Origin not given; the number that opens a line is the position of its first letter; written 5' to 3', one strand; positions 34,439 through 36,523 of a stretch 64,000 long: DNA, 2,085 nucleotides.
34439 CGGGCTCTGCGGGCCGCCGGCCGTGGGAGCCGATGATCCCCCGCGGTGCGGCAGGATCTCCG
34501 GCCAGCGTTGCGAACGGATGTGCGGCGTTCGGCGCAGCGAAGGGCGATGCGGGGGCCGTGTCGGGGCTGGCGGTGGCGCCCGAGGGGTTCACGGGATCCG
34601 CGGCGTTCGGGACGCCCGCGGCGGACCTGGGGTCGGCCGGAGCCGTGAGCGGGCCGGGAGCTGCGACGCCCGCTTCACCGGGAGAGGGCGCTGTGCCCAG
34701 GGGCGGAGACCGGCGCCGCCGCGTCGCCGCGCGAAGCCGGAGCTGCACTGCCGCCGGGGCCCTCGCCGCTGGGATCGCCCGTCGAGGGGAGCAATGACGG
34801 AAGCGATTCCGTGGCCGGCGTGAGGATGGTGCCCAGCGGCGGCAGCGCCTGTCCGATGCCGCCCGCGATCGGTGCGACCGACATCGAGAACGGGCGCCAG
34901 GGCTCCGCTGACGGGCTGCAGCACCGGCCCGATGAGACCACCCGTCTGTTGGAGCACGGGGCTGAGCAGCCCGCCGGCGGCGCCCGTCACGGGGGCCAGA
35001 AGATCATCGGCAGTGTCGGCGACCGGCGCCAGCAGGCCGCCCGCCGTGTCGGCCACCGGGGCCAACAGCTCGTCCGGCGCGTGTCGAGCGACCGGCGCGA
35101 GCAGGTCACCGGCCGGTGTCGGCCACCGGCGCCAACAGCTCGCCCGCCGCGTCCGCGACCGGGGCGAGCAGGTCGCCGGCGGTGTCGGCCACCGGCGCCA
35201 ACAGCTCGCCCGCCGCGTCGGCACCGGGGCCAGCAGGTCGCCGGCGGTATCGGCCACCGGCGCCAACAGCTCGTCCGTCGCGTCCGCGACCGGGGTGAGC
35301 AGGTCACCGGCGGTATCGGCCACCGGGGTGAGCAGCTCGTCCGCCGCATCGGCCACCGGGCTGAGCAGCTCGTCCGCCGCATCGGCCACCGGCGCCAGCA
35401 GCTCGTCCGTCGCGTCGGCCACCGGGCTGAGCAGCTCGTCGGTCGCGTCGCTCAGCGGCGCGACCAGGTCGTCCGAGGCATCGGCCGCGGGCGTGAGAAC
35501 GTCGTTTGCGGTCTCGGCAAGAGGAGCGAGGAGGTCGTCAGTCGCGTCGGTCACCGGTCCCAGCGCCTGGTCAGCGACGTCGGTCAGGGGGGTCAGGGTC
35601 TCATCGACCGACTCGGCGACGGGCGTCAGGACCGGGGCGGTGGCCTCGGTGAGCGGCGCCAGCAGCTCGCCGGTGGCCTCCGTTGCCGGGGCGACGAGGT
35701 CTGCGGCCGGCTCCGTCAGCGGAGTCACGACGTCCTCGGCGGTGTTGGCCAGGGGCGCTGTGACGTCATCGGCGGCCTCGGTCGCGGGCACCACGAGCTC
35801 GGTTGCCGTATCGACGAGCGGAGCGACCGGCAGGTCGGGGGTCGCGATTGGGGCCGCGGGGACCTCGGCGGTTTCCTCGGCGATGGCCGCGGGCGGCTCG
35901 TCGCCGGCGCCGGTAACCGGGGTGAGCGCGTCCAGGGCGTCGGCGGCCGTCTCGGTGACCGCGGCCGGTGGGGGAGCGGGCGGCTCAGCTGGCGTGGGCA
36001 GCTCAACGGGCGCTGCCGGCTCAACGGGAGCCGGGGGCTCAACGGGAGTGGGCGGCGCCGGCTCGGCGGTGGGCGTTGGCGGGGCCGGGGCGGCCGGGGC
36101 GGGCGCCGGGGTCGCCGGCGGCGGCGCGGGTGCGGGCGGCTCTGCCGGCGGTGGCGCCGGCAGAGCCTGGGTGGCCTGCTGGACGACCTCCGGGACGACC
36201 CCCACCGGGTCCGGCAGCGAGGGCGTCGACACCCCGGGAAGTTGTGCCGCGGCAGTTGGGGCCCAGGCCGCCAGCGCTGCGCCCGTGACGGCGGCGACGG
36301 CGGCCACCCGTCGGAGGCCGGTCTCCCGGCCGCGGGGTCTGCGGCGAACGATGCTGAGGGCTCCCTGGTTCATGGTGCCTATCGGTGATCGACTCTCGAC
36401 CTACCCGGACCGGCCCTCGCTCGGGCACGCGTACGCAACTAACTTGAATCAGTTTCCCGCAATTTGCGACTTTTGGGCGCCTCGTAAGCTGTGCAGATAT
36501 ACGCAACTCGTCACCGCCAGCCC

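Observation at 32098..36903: Accessory envelope-associated four-gene module wedged into the conserved clpX | valS junction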

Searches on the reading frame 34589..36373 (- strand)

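Call 7: search_protein_families(library=pfam, max_evalue=0.01, proteins=[window:34589-36373:-])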
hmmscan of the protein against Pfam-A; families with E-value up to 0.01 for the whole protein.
window:34589-36373:- (594 aa): 1 family
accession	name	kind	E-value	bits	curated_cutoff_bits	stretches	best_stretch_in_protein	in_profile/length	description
PF01442.23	Apolipoprotein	-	4.6e-06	26.9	90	1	198-358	10-170/190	Apolipoprotein A1/A4/E domain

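Call 16: search_protein_families(library=ncbifam, max_evalue=0.01, proteins=[window:34589-36373:-])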
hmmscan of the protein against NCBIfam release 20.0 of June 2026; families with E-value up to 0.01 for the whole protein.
window:34589-36373:- (594 aa): 0 families

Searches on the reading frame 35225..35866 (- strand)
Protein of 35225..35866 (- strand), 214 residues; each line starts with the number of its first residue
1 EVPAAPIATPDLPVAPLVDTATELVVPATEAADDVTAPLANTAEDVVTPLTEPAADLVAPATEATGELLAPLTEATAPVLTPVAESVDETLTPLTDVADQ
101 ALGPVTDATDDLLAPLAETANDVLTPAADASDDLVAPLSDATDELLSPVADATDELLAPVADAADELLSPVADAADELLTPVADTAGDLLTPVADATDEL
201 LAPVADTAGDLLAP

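Call 56: predict_structure(protein=window:35225-35866:-)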
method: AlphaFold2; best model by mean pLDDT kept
length: 214 residues; sequences in the alignment: 1
mean_pLDDT: 74.4   pTM: 0.26
mean pLDDT of the five models: 74.4, 73.5, 72.0, 70.2, 69.8
residues with pLDDT >= 90: 11; 70-90: 142; 50-70: 49; < 50: 12
segments of 3 or more residues with pLDDT < 50: none
pLDDT, mean of each block of 10 residues (from residue 1): 49 69 77 77 76 66 60 49 59 70 74 79 79 79 81 85 87 88 89 87 84 69
secondary structure, 60 per line:
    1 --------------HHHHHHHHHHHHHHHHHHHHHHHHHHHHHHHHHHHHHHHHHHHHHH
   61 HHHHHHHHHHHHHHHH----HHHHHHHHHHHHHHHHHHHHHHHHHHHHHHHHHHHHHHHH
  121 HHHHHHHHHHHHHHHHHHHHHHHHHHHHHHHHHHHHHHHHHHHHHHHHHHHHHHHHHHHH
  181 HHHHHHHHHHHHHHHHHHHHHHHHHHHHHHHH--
elements in order: H15-76 H81-212
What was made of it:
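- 34990..35824 (-): About 26 acidic 11-residue repeats (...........) encoded by a 33-bp tandem array. Predicted as one long alpha-helix. AF2 single-sequence model: helix over residues 81-212 with pLDDT 75-89 (call 56).
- Closest known: Fibrillar or stalk surface proteins with long helical repeats. Same: Long alpha-helical repeat rod (call 56), an 11-residue period, a C-terminal anchor, and length variation through tandem DNA repeats.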
